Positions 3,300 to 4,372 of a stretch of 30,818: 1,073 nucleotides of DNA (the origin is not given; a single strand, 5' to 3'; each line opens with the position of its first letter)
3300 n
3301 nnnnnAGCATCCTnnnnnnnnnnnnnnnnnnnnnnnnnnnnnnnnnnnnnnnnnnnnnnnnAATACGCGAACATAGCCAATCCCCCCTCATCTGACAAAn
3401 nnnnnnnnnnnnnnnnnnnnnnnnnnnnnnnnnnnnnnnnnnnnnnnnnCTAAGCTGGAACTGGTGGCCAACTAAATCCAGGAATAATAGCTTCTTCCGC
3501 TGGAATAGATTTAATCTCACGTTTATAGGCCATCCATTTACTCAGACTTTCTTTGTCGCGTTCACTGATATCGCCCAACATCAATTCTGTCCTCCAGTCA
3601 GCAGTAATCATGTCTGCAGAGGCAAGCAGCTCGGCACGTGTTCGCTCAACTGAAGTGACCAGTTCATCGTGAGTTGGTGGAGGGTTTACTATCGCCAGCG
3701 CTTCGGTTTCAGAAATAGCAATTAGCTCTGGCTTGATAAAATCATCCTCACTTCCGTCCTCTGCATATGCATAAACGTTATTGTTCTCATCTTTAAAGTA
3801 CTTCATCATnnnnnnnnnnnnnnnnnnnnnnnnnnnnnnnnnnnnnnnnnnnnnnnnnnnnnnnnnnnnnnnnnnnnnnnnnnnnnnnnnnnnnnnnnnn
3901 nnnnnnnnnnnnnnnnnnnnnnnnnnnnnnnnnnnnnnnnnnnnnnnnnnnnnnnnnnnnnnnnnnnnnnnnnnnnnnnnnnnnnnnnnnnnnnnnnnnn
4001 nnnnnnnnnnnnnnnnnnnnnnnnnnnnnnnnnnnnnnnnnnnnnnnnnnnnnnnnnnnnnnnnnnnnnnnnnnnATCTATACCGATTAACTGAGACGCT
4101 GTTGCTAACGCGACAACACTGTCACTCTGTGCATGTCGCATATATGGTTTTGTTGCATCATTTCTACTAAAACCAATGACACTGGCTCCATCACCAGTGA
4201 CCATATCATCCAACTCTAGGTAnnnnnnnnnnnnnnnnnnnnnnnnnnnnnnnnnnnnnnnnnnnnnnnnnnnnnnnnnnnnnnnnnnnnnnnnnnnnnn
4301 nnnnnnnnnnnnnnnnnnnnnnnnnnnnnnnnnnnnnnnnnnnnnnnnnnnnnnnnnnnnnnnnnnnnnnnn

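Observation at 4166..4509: In-frame 312-bp tandem duplication inside the tail fiber gene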

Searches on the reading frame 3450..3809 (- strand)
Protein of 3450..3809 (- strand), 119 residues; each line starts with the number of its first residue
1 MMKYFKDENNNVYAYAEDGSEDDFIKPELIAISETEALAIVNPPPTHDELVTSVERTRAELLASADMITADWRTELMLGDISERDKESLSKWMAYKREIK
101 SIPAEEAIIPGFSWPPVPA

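Call 8: search_protein_families(library=pfam, proteins=[window:3450-3809:-], max_evalue=1)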
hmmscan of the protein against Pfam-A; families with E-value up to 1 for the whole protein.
window:3450-3809:- (119 aa): 3 families
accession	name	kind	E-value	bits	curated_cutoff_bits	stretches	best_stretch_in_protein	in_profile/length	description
PF02413.22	Caudo_TAP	-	5.7e-10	39.9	22.1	1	41-118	54-130/131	Caudovirales tail fibre assembly protein, lambda gpK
PF16778.10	Phage_tail_APC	-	0.0029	17.9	26.6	1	56-119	6-60/60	Phage tail assembly chaperone protein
PF10835.13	DUF2573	-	0.0039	17.9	22.8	1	74-104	15-45/78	Protein of unknown function (DUF2573)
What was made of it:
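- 3450..3809 (-): Tail fibre assembly chaperone gene (119 aa), which travels with the distal fibre cassette. Pfam Caudo_TAP, E = 5.7e-10 (call 8).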

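Call 9: search_protein_families(library=phrogs, proteins=[window:3450-3809:-], max_evalue=0.01)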
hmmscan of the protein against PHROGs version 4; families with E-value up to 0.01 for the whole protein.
window:3450-3809:- (119 aa): 6 families
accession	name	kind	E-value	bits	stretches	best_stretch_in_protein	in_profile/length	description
phrog_188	-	tail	4e-20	73.4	1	1-119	44-182/207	tail fiber assembly protein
phrog_136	-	tail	1.9e-12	48.6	1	40-119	100-177/178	tail fiber assembly protein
phrog_3792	-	tail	1.7e-09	38.9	1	46-118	7-77/78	tail assembly chaperone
phrog_33019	-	unknown function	6.7e-07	30.7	1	2-36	1-34/110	-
phrog_105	-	tail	5e-06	27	1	47-118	133-202/239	tail fiber assembly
phrog_5572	-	unknown function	0.00067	21.1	1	41-119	47-125/130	-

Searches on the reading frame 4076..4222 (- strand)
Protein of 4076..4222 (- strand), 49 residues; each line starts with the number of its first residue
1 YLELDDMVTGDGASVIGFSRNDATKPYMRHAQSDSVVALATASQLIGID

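Call 41: search_protein_families(library=phrogs, proteins=[window:4076-4222:-], max_evalue=0.01)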
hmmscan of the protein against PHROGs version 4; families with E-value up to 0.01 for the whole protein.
seq(49 aa): 2 families
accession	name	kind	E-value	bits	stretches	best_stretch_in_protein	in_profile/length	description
phrog_18834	-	unknown function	9.5e-13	49.6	1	1-49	195-250/338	-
phrog_16867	-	unknown function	0.00015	21.5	1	4-41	346-383/631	-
